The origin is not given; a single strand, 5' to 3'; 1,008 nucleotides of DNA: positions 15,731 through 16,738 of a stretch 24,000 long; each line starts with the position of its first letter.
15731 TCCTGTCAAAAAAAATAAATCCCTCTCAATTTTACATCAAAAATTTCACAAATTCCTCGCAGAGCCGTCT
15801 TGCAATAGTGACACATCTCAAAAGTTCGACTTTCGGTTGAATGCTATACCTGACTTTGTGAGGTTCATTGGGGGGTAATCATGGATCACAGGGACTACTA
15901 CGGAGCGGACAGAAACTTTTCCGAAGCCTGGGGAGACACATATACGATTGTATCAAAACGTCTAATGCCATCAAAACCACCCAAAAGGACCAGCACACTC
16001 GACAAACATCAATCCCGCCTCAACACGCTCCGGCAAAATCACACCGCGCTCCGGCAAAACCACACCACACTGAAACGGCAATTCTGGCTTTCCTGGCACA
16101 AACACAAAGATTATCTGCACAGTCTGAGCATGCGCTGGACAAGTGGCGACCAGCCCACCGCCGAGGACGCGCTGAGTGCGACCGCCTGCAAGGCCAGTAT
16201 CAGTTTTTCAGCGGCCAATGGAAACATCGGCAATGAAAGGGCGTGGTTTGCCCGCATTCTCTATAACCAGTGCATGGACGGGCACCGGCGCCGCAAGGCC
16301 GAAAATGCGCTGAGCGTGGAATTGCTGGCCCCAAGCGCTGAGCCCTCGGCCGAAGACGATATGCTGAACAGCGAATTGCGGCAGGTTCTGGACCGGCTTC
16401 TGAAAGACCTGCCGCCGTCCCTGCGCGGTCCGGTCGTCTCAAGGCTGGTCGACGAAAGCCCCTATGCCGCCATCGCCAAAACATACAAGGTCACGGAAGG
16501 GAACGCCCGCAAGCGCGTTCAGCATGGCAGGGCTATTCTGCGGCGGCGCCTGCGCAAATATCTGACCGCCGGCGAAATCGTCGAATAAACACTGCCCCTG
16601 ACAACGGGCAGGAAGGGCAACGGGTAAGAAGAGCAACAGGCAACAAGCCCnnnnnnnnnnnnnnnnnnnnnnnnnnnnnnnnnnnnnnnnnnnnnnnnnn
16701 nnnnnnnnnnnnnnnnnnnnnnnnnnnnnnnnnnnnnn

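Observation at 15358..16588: Roughly 520-bp extreme AT island plus divergent ECF sigma factor as the probable reb switch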

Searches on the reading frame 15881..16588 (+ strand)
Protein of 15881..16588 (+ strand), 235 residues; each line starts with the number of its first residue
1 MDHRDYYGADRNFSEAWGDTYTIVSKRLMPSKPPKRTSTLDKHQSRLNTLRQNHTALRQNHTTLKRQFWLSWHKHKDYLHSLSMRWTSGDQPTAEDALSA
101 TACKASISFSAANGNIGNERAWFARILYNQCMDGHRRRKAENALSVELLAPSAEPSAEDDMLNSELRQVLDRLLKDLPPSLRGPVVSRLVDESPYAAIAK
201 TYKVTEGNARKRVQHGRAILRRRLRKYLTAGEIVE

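Call 6: search_protein_families(library=pfam, proteins=[window:15881-16588:+], max_evalue=0.01)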
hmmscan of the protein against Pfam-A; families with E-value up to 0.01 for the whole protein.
window:15881-16588:+ (235 aa): 2 families
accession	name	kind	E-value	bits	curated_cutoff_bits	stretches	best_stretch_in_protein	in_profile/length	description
PF08281.18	Sigma70_r4_2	-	5.7e-05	23.1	25.7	1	168-218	2-52/54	Sigma-70, region 4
PF04542.20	Sigma70_r2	-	0.0011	19.1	24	1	74-139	4-69/71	Sigma-70 region 2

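Call 7: search_protein_families(library=ncbifam, proteins=[window:15881-16588:+], max_evalue=0.01)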
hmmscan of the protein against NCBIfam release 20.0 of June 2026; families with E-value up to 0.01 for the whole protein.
window:15881-16588:+ (235 aa): 48 families (the best 25 are shown)
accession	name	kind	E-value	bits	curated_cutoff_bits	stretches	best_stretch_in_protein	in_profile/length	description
TIGR02937.1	sigma70-ECF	superfamily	3.7e-14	52.7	42.9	1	74-224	9-165/165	sigma-70 family RNA polymerase sigma factor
NF007225.0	PRK09643.1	equivalog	1.1e-13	51.4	190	1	69-229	30-187/204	RNA polymerase sigma factor SigM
NF007229.0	PRK09647.1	equivalog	3.9e-12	46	265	1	71-227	45-205/220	RNA polymerase sigma factor SigE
TIGR02959.1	SigZ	equivalog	7.2e-11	42.2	168.65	1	72-225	1-149/170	RNA polymerase sigma factor SigZ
NF058625.1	sigma_PG0214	equivalog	9e-11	41.8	130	1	68-227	6-164/170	GFO_1088 family ECF-type sigma factor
TIGR02983.1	SigE-fam_strep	subfamily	2.4e-10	40.5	141.55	1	73-225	13-159/162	SigE family RNA polymerase sigma factor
NF008888.0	PRK11922.1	equivalog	1.2e-09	38.2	204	1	93-229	56-201/231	RNA polymerase sigma factor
NF007223.0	PRK09641.1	equivalog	2e-09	37.6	209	1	75-226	27-186/187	RNA polymerase sigma factor SigW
NF007215.0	PRK09637.1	equivalog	5.9e-09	36.2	212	1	72-224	7-154/181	RNA polymerase sigma factor SigZ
NF009190.0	PRK12538.1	equivalog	2.8e-08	33.7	303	1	62-226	59-221/233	RNA polymerase sigma factor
NF007213.0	PRK09635.1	equivalog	3.4e-08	33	317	1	71-218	10-160/290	RNA polymerase sigma factor SigI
TIGR02948.1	SigW_bacill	equivalog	3.5e-08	33.7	243.1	1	76-226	28-186/187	RNA polymerase sigma factor SigW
NF007227.0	PRK09645.1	subfamily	3.9e-08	33.4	202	1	71-226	18-172/177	sigma-70 family RNA polymerase sigma factor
NF007216.0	PRK09638.1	equivalog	6.4e-08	32.6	194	1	72-226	24-176/180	RNA polymerase sigma factor SigY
NF009166.1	PRK12513.1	equivalog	1e-07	31.8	206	1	72-227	28-189/193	RNA polymerase sigma factor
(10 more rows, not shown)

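Call 12: find_homologous_proteins(query=window:15881-16588:+)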
Query window:15881-16588:+ (235 aa): 2 proteins with E <= 0.001 among 737 candidates.
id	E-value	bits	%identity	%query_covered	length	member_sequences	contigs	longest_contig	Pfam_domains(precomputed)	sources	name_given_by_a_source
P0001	2.1e-154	530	100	100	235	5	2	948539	-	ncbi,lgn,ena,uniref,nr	ncbi:RNA polymerase sigma factor (sigma-70 family) [Eilatimonas milleporae]|uniref:RNA polymerase si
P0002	1.8e-26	111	39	69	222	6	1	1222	PF04545.23,PF04542.21,PF08281.19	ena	-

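Call 13: find_encoding_contigs(protein=window:15881-16588:+, flank=10000, max_places=6)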
Protein window:15881-16588:+ (235 aa): 3 contigs read that carry it; 3 places shown.
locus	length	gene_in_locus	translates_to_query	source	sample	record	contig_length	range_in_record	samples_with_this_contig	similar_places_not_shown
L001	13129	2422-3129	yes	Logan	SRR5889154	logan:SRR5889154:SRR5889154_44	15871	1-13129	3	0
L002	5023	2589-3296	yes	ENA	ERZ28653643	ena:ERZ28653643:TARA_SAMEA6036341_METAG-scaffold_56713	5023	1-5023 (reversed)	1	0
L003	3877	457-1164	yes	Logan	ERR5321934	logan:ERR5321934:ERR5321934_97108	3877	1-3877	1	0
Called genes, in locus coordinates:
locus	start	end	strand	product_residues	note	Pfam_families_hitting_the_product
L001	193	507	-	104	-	PF11747:RebB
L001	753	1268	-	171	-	PF11747:RebB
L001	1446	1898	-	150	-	-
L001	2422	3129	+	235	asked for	-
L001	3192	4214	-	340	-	PF01073:3Beta_HSD, PF01370:Epimerase, PF02719:Polysacc_synt_2 (faint), PF04321:RmlD_sub_bind, PF07993:NAD_binding_4, PF08659:KR (weak), PF16363:GDP_Man_Dehyd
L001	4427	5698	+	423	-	PF00342:PGI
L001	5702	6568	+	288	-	PF00483:NTP_transferase, PF12804:NTP_transf_3 (weak)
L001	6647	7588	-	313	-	PF01073:3Beta_HSD, PF01370:Epimerase, PF02719:Polysacc_synt_2, PF04321:RmlD_sub_bind, PF07993:NAD_binding_4 (faint), PF13460:NAD_binding_10 (weak), PF16363:GDP_Man_Dehyd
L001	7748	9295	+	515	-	PF10119:MethyTransf_Reg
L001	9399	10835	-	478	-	PF00483:NTP_transferase, PF12804:NTP_transf_3 (weak), PF22640:ManC_GMP_beta-helix, PF01050:MannoseP_isomer, PF07883:Cupin_2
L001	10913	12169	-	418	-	PF00534:Glycos_transf_1 (weak), PF13692:Glyco_trans_1_4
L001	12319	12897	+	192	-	PF00908:dTDP_sugar_isom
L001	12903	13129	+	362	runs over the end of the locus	PF01073:3Beta_HSD, PF01370:Epimerase, PF02719:Polysacc_synt_2, PF04321:RmlD_sub_bind, PF16363:GDP_Man_Dehyd, PF07993:NAD_binding_4 (weak)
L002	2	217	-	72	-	?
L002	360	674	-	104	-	PF11747:RebB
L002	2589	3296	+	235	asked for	-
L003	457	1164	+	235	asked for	-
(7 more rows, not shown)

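Call 28: search_protein_representatives(protein=window:15881-16588:+)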
Query: 235 residues. Proteins with E-value up to 0.001 (for the whole library): 3039; up to 1e-10: 551; up to 1e-30: 10. The best 150 are listed.
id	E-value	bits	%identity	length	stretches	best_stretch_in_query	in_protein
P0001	6.7e-155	529.6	100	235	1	1-235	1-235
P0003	2.3e-38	148.5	43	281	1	59-230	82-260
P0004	8.4e-38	146.6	51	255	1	72-233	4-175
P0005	3.2e-37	144.7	47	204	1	71-232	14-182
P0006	5.1e-36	140.8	49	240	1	66-231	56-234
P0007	3.0e-35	138.3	42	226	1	57-232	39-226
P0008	2.6e-34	135.2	42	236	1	40-231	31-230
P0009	5.8e-33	130.8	43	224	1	58-229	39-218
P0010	8.9e-33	130.2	42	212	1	34-229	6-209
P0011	6.8e-32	127.3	45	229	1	71-232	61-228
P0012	1.2e-29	119.9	42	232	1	64-224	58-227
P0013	1.3e-29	119.8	44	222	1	66-225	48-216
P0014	2.1e-28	115.9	41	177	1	64-225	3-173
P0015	2.9e-28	115.4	43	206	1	66-229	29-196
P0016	7.5e-28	114.1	43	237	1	67-224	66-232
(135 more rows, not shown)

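Call 61: find_homologous_proteins(query=A3, max_evalue=1e-10)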
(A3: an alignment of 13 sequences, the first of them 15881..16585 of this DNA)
Query A3 (13 sequences) (235 aa, profile of the alignment): 244 proteins with E <= 1e-10 among 8000 candidates; the best 120 are listed.
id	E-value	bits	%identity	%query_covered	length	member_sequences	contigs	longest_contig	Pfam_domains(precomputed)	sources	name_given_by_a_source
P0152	4.2e-78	279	41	68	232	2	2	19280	PF08281.19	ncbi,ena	-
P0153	1.2e-77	278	40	67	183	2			PF04545.23,PF04542.21,PF08281.19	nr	nr:RNA polymerase sigma factor [Sneathiella litorea]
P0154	3.8e-77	276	39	69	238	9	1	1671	PF04545.23,PF08281.19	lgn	-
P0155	5.7e-77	275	41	71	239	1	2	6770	PF04545.23,PF04542.21,PF08281.19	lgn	-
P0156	7.1e-77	275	38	71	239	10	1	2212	PF04545.23,PF04542.21,PF08281.19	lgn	-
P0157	7.3e-77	275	40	68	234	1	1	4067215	PF04542.21,PF08281.19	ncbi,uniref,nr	ncbi:RNA polymerase sigma factor [Sneathiella marina]|uniref:RNA polymerase sigma factor n=1 Tax=Sne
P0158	7.8e-77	275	40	68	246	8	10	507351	PF04545.23,PF04542.21,PF08281.19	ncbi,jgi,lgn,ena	-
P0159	1.9e-76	274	41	69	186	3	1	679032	PF04545.23,PF04542.21,PF08281.19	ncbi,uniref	ncbi:sigma-70 family RNA polymerase sigma factor [uncultured Sneathiella sp.]|uniref:RNA polymerase 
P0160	2.3e-76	274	41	69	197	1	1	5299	PF04545.23,PF04542.21,PF08281.19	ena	-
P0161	3.5e-76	273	39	69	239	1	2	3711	PF04545.23,PF04542.21,PF08281.19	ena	-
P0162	4.2e-76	273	41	69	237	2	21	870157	PF04545.23,PF04542.21,PF08281.19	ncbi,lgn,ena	-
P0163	4.4e-76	273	42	67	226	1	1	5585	PF04542.21,PF08281.19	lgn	-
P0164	9.1e-76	272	39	72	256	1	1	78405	PF04542.21,PF08281.19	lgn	-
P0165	1.0e-75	271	39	69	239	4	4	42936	PF04545.23,PF04542.21,PF08281.19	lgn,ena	-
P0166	1.5e-75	271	43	67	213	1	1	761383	PF04542.21,PF08281.19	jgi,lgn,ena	-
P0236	1.1e-52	196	34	67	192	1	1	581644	PF04542.21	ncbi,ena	-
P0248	7.4e-52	194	37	67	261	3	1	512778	PF04542.21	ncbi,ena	-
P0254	3.6e-51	191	37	67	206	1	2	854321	PF04545.23,PF04542.21,PF08281.19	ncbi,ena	-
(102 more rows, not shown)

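Call 62: find_encoding_contigs(protein=P0236, flank=7000, max_places=1)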
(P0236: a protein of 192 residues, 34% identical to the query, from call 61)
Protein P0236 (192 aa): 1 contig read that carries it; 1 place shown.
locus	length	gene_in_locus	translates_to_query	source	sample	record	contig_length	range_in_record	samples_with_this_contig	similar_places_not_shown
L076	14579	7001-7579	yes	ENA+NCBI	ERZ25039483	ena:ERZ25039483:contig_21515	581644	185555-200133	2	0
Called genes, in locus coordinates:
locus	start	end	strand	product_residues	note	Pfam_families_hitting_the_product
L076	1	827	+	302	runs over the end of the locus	PF02880:PGM_PMM_III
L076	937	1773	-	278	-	PF01925:TauE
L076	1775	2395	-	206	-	PF01207:Dus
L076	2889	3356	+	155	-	PF01627:Hpt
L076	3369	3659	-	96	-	-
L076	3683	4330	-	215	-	-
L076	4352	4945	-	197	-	-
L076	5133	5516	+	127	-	-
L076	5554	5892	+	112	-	-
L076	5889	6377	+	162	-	-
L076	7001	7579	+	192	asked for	PF04542:Sigma70_r2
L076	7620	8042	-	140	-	-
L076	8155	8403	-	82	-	PF11747:RebB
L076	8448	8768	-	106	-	PF11747:RebB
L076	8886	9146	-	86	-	PF11747:RebB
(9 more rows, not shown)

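Call 63: find_encoding_contigs(protein=P0254, flank=7000, max_places=1)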
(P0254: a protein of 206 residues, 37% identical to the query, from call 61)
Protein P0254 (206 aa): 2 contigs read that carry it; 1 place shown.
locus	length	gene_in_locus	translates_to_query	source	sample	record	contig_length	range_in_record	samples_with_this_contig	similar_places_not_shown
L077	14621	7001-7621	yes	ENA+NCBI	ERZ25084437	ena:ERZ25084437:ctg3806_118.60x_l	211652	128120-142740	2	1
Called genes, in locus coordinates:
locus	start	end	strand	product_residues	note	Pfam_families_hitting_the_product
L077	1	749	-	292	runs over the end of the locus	PF01678:DAP_epimerase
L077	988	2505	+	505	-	PF02881:SRP54_N, PF00448:SRP54, PF01656:CbiA (weak), PF02978:SRP_SPB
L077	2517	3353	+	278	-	PF00903:Glyoxalase (weak)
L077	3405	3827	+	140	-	PF00886:Ribosomal_S16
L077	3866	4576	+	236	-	PF01782:RimM, PF05239:PRC, PF24986:PRC_RimM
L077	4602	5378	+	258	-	PF01746:tRNA_m1G_MT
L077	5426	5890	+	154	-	PF01245:Ribosomal_L19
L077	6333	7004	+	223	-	-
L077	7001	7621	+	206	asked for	PF04542:Sigma70_r2 (weak), PF08281:Sigma70_r4_2, PF04545:Sigma70_r4 (weak)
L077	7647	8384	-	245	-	PF24199:DUF7424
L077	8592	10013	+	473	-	PF00890:FAD_binding_2 (weak), PF01134:GIDA (faint), PF07992:Pyr_redox_2, PF12831:FAD_oxidored, PF13450:NAD_binding_8 (weak), PF13738:Pyr_redox_3 (weak), PF00070:Pyr_redox, PF02852:Pyr_redox_dim, +2 more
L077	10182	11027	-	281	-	-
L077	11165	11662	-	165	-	PF02559:CarD_TRCF_RID, PF21095:CarD_C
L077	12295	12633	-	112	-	PF12797:Fer4_2 (faint), PF12837:Fer4_6 (faint), PF13237:Fer4_10 (faint), PF13183:Fer4_8 (faint), PF12838:Fer4_7 (weak), PF13187:Fer4_9 (weak), PF00037:Fer4 (weak), PF11953:DUF3470, +1 more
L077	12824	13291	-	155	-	PF05099:TerB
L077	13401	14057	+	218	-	PF06080:DUF938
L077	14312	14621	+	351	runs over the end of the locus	PF16868:NMT1_3, PF12974:Phosphonate-bd (weak)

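Call 64: find_encoding_contigs(protein=P0248, flank=7000, max_places=1)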
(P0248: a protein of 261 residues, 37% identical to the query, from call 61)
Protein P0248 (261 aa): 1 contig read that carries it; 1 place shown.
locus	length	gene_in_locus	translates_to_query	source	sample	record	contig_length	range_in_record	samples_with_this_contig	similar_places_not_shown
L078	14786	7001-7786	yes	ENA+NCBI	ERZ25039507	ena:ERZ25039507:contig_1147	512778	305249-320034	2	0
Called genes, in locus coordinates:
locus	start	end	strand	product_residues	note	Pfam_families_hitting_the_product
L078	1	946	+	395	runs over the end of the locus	PF11288:DUF3089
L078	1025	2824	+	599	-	PF00654:Voltage_CLC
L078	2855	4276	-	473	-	PF13699:eCIS_core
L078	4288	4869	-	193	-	-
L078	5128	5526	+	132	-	-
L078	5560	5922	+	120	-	-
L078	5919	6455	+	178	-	-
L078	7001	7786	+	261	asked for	PF04542:Sigma70_r2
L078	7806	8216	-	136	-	-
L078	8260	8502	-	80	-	PF11747:RebB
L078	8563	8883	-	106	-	PF11747:RebB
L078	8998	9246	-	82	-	PF11747:RebB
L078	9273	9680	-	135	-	-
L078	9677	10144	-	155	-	PF11747:RebB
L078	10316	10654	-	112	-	PF11747:RebB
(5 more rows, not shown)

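Call 73: search_dna_similar(query=window:15881-16588:+, collection=plasmids, mode=protein, max_rows=12, max_evalue=1e-8)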
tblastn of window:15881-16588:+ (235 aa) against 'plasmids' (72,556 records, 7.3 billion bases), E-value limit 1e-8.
No match.

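Call 74: search_solved_structures(query=A3, max_evalue=0.00001)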
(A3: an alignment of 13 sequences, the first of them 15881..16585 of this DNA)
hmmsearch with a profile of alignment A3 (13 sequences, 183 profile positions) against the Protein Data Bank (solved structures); distinct sequences matched with E-value up to 0.00001: 16.
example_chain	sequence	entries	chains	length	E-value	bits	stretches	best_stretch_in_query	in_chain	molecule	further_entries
5wuq_A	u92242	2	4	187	7.2e-19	71.4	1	6-178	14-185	ECF RNA polymerase sigma factor SigW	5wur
5zx2_F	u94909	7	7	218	3e-18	69.3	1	31-179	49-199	ECF RNA polymerase sigma factor SigH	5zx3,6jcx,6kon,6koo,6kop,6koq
6jcy_F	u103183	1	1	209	4.7e-17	65.5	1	31-179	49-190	ECF RNA polymerase sigma factor SigH,ECF RNA polymerase sigma factor SigE,ECF RNA polymera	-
9m9d_F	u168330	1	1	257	8e-17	64.7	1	14-180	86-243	ECF RNA polymerase sigma factor SigE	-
9m9e_F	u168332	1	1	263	8.5e-17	64.6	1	14-180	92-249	ECF RNA polymerase sigma factor SigE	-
9m98_F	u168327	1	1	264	8.6e-17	64.6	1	14-180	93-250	ECF RNA polymerase sigma factor SigE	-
6in7_B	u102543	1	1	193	3.2e-15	59.5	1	28-179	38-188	RNA polymerase sigma-H factor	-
8z6g_B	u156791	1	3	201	3.6e-15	59.3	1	28-179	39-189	RNA polymerase sigma factor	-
1or7_A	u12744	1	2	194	2.8e-13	53.2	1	27-178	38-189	RNA polymerase sigma-E factor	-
6jbq_F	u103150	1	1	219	3.6e-13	52.8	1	27-178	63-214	ECF RNA polymerase sigma-E factor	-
6dv9_F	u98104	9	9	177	3.3e-10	43.1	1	12-179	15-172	ECF RNA polymerase sigma factor SigL | RNA polymerase sigma factor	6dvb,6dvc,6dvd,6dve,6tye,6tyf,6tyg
2h27_A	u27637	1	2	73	2e-08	37.3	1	113-178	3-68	RNA polymerase Sigma E factor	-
7qh5_A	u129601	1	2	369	4.6e-08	36.2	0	124-179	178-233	RNA polymerase sigma factor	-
1h3l_A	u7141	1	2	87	9.5e-08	35.1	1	27-85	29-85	RNA POLYMERASE SIGMA FACTOR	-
6jhe_A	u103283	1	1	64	3.5e-06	30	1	119-178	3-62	ECF RNA polymerase sigma factor SigW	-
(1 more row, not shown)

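Call 76: search_protein_families(library=pfam, alignment_id=A3, max_evalue=0.01)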
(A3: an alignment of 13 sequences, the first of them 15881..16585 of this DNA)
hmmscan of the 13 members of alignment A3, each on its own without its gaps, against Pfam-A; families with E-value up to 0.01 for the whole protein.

A. member 1, window:15881-16585:+ (235 aa): 2 families
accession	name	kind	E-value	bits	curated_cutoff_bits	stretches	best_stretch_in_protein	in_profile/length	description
PF08281.18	Sigma70_r4_2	-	5.7e-05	23.1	25.7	1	168-218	2-52/54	Sigma-70, region 4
PF04542.20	Sigma70_r2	-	0.0011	19.1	24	1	74-139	4-69/71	Sigma-70 region 2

B. families by the number of members that match (of 13 scanned): 7 families
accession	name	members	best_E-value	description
PF08281.18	Sigma70_r4_2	13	5.1e-13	Sigma-70, region 4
PF04542.20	Sigma70_r2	13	7.5e-11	Sigma-70 region 2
PF04545.22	Sigma70_r4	11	1.2e-06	Sigma-70, region 4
PF07638.17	Sigma70_ECF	3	0.00016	ECF sigma factor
PF13518.12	HTH_28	1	0.0022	Helix-turn-helix domain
PF13384.12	HTH_23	1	0.0039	Homeodomain-like domain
PF13613.12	HTH_Tnp_4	1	0.0086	Helix-turn-helix of DDE superfamily endonuclease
